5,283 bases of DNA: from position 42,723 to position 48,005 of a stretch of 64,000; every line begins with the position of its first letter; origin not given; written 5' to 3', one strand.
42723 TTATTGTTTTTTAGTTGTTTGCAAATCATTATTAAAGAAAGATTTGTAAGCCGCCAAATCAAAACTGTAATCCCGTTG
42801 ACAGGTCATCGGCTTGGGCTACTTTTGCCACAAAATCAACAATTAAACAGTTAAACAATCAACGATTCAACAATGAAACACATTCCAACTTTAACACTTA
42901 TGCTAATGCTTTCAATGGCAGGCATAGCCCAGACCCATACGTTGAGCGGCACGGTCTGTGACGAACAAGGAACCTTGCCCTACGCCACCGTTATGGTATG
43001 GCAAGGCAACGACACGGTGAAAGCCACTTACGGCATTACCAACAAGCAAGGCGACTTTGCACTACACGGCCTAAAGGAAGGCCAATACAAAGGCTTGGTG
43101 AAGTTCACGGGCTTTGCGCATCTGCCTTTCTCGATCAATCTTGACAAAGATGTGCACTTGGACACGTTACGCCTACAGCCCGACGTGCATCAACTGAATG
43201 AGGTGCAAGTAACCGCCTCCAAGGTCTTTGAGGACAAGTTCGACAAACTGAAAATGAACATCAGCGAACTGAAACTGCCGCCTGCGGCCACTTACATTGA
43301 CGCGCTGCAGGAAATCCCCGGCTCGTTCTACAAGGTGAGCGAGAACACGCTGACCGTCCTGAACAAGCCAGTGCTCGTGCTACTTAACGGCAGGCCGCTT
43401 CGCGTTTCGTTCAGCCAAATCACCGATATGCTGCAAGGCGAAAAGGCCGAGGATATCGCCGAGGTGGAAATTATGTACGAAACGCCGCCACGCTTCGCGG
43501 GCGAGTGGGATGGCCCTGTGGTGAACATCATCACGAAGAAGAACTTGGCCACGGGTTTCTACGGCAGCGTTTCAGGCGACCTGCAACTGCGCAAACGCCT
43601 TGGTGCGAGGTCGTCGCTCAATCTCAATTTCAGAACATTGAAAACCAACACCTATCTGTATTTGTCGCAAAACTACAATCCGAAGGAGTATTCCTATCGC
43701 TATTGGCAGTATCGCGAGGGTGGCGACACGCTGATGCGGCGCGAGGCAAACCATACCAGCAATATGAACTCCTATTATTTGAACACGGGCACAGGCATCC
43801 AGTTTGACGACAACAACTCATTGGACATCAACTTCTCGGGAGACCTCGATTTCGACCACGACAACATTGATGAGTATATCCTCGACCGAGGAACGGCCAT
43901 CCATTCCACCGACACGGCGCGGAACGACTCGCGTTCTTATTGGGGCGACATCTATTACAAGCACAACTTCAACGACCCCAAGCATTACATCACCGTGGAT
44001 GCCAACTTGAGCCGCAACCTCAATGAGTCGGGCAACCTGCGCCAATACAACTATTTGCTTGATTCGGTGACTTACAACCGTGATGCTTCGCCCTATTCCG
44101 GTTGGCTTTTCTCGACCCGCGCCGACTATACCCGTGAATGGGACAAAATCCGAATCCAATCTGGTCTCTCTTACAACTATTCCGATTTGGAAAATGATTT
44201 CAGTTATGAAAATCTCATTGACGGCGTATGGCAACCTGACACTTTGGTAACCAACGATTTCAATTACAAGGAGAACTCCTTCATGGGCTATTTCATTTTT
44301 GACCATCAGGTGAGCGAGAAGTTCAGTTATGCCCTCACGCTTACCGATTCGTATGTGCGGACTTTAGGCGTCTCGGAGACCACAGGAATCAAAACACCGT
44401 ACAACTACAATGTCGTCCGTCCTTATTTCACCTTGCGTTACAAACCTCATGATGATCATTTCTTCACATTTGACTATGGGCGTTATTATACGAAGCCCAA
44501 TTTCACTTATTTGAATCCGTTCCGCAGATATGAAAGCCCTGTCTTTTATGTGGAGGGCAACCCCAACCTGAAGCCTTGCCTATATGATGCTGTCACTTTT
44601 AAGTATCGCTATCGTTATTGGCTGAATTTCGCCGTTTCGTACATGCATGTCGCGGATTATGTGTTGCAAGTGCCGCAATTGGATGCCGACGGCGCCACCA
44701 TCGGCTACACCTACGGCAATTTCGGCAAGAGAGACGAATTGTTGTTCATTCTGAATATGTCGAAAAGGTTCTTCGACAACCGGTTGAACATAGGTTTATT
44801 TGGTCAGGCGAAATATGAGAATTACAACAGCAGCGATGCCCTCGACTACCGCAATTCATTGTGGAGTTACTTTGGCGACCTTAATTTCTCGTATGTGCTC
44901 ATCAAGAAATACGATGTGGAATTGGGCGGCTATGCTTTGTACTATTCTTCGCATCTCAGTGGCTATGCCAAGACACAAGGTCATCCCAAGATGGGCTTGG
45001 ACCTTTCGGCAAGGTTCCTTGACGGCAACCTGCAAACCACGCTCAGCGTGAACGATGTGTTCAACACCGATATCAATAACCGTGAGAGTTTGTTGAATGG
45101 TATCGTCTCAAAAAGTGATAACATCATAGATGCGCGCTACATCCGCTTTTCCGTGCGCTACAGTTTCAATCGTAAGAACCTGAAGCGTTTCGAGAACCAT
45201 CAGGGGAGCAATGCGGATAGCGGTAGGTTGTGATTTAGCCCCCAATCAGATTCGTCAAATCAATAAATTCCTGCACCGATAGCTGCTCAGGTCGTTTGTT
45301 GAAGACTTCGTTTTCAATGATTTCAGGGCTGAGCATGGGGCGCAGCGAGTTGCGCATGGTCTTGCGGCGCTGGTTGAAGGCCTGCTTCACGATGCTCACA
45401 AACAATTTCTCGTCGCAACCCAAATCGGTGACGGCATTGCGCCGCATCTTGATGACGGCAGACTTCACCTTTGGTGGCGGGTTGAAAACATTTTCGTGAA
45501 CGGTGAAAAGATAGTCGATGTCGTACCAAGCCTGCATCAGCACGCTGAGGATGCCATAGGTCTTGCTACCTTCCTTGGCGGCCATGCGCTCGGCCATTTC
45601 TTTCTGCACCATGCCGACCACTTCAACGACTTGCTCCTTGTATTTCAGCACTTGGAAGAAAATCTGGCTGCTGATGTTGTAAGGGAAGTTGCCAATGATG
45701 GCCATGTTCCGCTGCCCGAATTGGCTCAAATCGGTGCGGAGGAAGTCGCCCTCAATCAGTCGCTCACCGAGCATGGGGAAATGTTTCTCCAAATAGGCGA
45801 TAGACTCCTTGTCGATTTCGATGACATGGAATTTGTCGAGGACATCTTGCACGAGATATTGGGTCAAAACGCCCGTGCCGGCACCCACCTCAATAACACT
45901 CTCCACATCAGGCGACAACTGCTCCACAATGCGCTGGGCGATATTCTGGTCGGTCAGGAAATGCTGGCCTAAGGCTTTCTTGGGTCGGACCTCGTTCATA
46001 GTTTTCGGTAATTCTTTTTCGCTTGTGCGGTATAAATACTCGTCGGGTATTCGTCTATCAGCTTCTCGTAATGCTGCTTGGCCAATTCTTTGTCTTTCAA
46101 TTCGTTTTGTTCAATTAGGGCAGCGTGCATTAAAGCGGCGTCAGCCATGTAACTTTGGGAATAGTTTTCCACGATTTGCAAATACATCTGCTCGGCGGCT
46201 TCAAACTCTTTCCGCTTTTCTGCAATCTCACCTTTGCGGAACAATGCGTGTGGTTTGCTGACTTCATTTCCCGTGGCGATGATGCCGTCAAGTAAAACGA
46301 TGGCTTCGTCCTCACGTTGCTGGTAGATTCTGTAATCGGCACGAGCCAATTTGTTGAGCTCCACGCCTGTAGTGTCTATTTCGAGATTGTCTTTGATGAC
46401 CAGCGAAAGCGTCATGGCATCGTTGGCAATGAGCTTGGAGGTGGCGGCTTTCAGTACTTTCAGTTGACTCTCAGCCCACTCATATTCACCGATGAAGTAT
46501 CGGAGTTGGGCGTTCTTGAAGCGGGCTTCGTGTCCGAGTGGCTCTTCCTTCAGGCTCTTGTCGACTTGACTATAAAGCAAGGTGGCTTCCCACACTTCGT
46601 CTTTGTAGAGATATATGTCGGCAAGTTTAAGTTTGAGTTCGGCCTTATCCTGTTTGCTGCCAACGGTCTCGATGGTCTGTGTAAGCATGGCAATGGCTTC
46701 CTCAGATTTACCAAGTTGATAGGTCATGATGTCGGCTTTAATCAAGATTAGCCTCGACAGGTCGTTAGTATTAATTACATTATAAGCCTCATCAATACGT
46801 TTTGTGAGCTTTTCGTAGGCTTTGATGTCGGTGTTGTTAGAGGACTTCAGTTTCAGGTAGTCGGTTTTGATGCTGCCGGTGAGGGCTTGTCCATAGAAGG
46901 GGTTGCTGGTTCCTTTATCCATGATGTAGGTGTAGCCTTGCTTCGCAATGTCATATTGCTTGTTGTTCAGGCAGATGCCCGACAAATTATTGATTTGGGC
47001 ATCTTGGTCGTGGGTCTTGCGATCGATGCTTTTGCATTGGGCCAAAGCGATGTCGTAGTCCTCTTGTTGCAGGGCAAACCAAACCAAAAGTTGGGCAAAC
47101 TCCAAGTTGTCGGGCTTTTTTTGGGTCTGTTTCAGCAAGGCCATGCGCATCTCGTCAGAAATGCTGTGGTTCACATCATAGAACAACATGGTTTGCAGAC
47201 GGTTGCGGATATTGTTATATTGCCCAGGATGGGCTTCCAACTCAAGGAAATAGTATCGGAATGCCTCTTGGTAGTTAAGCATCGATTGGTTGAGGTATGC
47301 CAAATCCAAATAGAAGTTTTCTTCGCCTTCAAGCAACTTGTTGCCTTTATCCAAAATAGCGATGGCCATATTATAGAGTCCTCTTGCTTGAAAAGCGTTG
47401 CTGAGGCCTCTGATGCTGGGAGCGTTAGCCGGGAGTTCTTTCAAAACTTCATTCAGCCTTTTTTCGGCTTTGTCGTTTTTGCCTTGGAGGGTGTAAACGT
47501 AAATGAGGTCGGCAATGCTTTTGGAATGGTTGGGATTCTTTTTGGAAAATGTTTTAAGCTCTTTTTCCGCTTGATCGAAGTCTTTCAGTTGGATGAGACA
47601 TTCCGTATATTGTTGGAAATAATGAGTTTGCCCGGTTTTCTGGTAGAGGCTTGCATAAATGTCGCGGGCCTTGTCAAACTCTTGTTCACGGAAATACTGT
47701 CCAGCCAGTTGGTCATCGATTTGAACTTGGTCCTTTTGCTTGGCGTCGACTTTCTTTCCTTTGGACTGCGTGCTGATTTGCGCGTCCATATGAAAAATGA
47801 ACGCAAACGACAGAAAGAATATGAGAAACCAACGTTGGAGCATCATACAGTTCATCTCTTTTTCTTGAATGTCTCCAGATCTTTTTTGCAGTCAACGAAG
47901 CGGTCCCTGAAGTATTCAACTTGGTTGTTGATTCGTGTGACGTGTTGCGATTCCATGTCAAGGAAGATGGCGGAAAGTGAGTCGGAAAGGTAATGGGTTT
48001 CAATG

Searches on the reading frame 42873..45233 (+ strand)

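Call 3: search_protein_families(library=pfam, proteins=[window:42873-45233:+], max_evalue=0.01)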
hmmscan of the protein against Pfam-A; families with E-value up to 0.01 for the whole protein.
window:42873-45233:+ (786 aa): 3 families
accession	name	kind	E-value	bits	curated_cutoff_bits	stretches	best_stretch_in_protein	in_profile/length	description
PF14905.12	OMP_b-brl_3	-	4.1e-60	204.4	27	1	364-763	1-408/408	Outer membrane protein beta-barrel family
PF13715.12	CarbopepD_reg_2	-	2.6e-10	40.6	32.2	1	24-113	1-88/88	CarboxypepD_reg-like domain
PF13620.12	CarboxypepD_reg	-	1e-07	32.7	32.3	1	23-86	1-64/82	Carboxypeptidase regulatory-like domain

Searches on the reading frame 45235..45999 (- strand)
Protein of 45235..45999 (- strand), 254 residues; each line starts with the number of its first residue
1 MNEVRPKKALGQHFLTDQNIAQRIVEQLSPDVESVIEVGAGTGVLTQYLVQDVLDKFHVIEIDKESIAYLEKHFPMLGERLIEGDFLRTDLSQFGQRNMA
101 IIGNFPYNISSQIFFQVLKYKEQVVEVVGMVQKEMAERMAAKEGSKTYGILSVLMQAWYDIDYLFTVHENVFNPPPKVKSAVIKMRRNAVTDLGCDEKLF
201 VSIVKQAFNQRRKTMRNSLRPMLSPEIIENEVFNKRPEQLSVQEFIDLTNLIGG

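Call 3: search_protein_families(library=pfam, proteins=[window:45235-45999:-], max_evalue=0.01)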
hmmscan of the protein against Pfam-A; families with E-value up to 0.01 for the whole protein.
window:45235-45999:- (254 aa): 4 families
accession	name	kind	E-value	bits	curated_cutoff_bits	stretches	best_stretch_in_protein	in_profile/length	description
PF00398.26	RrnaAD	-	3e-51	174.5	24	1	7-230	5-234/263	Ribosomal RNA adenine dimethylase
PF13649.12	Methyltransf_25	-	0.00076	20.6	27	1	35-90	1-59/97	Methyltransferase domain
PF05175.20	MTS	-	0.0086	16.2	23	0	24-111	23-112/170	Methyltransferase small domain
PF13489.12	Methyltransf_23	-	0.009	16.2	27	0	21-69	9-59/164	Methyltransferase domain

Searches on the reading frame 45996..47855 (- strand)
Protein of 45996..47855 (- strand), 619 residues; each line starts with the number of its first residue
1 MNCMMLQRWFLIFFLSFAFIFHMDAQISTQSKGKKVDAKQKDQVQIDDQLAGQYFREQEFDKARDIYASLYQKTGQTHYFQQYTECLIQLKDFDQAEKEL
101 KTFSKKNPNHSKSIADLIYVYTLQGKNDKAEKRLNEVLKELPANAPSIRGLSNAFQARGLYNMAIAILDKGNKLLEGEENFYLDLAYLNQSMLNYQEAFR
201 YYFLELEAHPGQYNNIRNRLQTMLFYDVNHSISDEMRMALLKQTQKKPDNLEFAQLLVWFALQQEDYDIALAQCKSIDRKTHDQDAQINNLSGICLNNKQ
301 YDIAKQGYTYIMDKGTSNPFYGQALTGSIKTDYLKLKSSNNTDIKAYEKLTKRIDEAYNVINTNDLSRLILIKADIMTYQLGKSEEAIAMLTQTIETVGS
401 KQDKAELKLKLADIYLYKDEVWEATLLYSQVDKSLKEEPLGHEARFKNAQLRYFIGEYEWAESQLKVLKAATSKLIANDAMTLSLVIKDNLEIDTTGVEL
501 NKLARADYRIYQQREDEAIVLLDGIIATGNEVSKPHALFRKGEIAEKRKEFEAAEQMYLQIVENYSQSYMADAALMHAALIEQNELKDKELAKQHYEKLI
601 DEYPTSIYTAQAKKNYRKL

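Call 3: search_protein_families(library=pfam, proteins=[window:45996-47855:-], max_evalue=0.01)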
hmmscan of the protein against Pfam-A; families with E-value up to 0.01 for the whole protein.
window:45996-47855:- (619 aa): 9 families
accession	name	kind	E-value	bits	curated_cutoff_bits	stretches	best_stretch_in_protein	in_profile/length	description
PF14559.12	TPR_19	-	1.2e-17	64.4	25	2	55-112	2-59/68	Tetratricopeptide repeat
PF13428.12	TPR_14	-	1.8e-11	44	23.5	0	48-74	5-31/44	Tetratricopeptide repeat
PF13174.12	TPR_6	-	1.3e-09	38.5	26.3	1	574-606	2-33/33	Tetratricopeptide repeat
PF13432.12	TPR_16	-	1.5e-09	38.6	32.7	1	503-568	1-64/65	Tetratricopeptide repeat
PF13424.12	TPR_12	-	0.00056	20.5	30.1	0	538-600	6-72/77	Tetratricopeptide repeat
PF16989.10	T6SS_VasJ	-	0.0037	17.2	26.2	0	380-438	180-238/255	Type VI secretion, EvfE, EvfF, ImpA, BimE, VC_A0119, VasJ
PF13176.12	TPR_7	-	0.0081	16.6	27.9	0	380-404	11-35/36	Tetratricopeptide repeat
PF21302.3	Zn_ribbon_RlmA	-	0.0095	16.3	27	0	292-312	16-36/44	RlmA, N-terminal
PF12895.13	ANAPC3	-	0.0098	16.6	27.2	0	50-101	29-80/82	Anaphase-promoting complex, cyclosome, subunit 3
